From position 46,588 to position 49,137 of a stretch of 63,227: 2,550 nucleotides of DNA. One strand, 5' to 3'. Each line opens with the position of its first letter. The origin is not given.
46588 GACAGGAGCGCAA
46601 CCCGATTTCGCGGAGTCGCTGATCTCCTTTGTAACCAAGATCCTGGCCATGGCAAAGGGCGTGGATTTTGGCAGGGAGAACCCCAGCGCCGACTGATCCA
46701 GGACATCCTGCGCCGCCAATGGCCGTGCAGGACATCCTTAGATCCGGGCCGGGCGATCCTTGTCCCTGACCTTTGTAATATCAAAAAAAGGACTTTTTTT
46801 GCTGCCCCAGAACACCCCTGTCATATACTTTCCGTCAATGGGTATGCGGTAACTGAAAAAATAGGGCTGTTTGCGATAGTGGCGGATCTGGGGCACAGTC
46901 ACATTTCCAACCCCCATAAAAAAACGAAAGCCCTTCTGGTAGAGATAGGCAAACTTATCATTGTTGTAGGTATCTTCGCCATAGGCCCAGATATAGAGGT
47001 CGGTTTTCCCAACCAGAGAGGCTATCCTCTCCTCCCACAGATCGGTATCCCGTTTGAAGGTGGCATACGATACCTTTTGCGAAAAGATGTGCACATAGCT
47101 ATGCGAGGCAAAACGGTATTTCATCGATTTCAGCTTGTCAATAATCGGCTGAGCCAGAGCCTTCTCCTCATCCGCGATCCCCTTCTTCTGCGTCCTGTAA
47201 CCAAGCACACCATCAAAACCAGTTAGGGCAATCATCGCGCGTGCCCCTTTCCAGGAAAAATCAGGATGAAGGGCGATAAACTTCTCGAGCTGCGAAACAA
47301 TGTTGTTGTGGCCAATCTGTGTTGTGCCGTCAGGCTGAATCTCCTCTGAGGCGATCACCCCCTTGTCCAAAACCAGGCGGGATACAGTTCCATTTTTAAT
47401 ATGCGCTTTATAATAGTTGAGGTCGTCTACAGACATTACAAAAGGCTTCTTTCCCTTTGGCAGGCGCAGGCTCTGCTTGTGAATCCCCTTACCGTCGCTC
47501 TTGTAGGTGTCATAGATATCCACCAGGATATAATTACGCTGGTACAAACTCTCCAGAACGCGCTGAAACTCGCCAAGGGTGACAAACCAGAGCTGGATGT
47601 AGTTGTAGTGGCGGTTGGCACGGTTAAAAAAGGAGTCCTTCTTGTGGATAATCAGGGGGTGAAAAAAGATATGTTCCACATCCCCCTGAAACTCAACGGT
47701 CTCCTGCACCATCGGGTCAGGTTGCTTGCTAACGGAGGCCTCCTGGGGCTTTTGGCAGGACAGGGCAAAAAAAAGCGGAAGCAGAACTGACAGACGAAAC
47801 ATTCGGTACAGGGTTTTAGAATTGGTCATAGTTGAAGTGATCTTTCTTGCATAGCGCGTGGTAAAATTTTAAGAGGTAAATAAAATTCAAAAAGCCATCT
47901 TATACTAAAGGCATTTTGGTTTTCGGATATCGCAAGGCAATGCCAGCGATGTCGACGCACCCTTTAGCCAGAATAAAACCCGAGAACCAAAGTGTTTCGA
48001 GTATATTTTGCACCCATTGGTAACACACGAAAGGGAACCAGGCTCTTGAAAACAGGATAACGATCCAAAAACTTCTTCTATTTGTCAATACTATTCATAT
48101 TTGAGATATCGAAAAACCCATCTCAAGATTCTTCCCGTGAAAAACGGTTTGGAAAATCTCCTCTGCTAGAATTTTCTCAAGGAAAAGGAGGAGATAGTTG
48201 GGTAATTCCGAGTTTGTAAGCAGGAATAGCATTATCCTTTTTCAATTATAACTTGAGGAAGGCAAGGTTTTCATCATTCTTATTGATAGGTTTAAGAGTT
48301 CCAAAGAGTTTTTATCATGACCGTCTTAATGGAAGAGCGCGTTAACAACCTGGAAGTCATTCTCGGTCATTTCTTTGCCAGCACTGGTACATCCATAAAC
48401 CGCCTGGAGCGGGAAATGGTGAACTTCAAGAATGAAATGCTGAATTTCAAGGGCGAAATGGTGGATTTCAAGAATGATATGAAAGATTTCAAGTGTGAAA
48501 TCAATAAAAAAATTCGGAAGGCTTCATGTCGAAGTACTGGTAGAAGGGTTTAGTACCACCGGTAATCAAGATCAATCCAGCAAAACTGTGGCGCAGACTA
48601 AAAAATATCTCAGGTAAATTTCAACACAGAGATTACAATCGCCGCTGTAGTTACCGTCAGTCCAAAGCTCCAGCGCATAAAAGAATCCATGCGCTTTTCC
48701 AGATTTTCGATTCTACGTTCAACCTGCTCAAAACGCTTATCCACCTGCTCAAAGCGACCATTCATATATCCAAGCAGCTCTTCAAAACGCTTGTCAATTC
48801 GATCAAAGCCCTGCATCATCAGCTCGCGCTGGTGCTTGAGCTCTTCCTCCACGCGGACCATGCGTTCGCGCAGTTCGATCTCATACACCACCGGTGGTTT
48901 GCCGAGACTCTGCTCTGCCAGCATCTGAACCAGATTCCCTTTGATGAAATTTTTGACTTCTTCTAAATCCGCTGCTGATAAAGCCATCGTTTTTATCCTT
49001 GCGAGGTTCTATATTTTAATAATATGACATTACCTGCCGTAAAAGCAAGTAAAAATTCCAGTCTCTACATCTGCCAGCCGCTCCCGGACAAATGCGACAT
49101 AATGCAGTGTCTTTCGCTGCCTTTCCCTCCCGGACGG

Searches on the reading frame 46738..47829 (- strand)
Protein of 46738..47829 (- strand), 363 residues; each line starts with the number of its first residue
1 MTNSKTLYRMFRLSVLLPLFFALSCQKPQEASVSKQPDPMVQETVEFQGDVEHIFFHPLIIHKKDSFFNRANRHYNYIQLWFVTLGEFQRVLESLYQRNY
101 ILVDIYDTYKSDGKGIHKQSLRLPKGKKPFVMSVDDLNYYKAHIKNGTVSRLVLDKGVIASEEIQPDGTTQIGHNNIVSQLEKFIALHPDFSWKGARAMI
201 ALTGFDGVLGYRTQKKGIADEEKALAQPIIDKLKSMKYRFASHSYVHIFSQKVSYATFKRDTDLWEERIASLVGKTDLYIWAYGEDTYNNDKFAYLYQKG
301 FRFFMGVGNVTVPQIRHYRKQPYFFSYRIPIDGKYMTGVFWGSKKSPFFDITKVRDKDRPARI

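Call 26: search_protein_families(library=pfam, proteins=[window:46738-47829:-])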
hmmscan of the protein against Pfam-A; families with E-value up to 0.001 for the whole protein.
window:46738-47829:- (363 aa): 0 families

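Call 27: find_encoding_contigs(protein=window:46738-47829:-, flank=3000, max_places=10)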
Protein window:46738-47829:- (363 aa): 2 contigs read that carry it; 2 places shown.
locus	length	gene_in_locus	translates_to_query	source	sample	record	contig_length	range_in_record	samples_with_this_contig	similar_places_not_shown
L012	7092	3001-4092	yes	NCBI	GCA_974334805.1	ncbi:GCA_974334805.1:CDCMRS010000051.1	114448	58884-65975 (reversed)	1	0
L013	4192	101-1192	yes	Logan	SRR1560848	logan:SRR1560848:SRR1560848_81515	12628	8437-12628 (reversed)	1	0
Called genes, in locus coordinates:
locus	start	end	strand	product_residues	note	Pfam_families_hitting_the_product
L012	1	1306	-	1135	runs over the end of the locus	PF13529:Peptidase_C39_2 (weak)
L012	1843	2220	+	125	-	-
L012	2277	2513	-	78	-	-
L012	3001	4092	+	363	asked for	-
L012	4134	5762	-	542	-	PF01145:Band_7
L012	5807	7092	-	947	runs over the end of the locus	PF01565:FAD_binding_4, PF02913:FAD-oxidase_C, PF13183:Fer4_8, PF13534:Fer4_17 (weak), PF02754:CCG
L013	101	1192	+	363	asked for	-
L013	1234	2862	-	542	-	PF01145:Band_7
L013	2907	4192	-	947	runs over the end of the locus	PF01565:FAD_binding_4, PF02913:FAD-oxidase_C, PF13183:Fer4_8, PF13534:Fer4_17 (weak), PF02754:CCG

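Call 33: find_encoding_contigs(protein=window:46738-47829:-, flank=10000, max_places=10)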
Protein window:46738-47829:- (363 aa): 2 contigs read that carry it; 2 places shown.
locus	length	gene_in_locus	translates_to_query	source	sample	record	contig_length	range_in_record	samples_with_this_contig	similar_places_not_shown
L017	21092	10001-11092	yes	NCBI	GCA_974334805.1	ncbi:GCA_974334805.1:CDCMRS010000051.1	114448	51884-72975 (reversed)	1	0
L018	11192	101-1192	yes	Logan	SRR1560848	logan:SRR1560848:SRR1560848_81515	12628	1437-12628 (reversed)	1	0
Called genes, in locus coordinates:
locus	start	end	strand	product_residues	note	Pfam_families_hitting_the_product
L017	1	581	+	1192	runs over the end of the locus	PF00989:PAS, PF13188:PAS_8 (weak), PF08447:PAS_3, PF08448:PAS_4, PF13426:PAS_9, PF00990:GGDEF, PF00563:EAL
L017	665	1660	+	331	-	PF02445:NadA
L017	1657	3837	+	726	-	PF01804:Penicil_amidase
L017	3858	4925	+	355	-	PF02607:B12-binding_2, PF02310:B12-binding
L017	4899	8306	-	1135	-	PF13529:Peptidase_C39_2 (weak)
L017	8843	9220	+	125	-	-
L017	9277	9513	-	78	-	-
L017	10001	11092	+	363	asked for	-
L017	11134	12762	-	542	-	PF01145:Band_7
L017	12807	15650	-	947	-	PF01565:FAD_binding_4, PF02913:FAD-oxidase_C, PF13183:Fer4_8, PF13534:Fer4_17 (weak), PF02754:CCG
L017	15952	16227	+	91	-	-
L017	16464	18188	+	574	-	PF01039:Carboxyl_trans, PF03255:ACCA (weak)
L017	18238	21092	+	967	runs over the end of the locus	PF00289:Biotin_carb_N, PF02786:CPSase_L_D2 (weak), PF02785:Biotin_carb_C (faint), PF02786:CPSase_L_D2, PF00364:Biotin_lipoyl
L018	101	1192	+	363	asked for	-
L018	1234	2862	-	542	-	PF01145:Band_7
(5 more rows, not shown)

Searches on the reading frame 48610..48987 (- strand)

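Call 26: search_protein_families(library=pfam, proteins=[window:48610-48987:-])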
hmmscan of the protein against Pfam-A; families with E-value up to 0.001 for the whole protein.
window:48610-48987:- (125 aa): 2 families
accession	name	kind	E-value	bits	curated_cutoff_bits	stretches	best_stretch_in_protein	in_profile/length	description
PF06825.17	HSBP1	-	0.00013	22.2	28.6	1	69-106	8-49/51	Heat shock factor binding protein 1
PF00509.23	Hemagglutinin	-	0.00055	19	31.8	1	60-103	372-415/550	Haemagglutinin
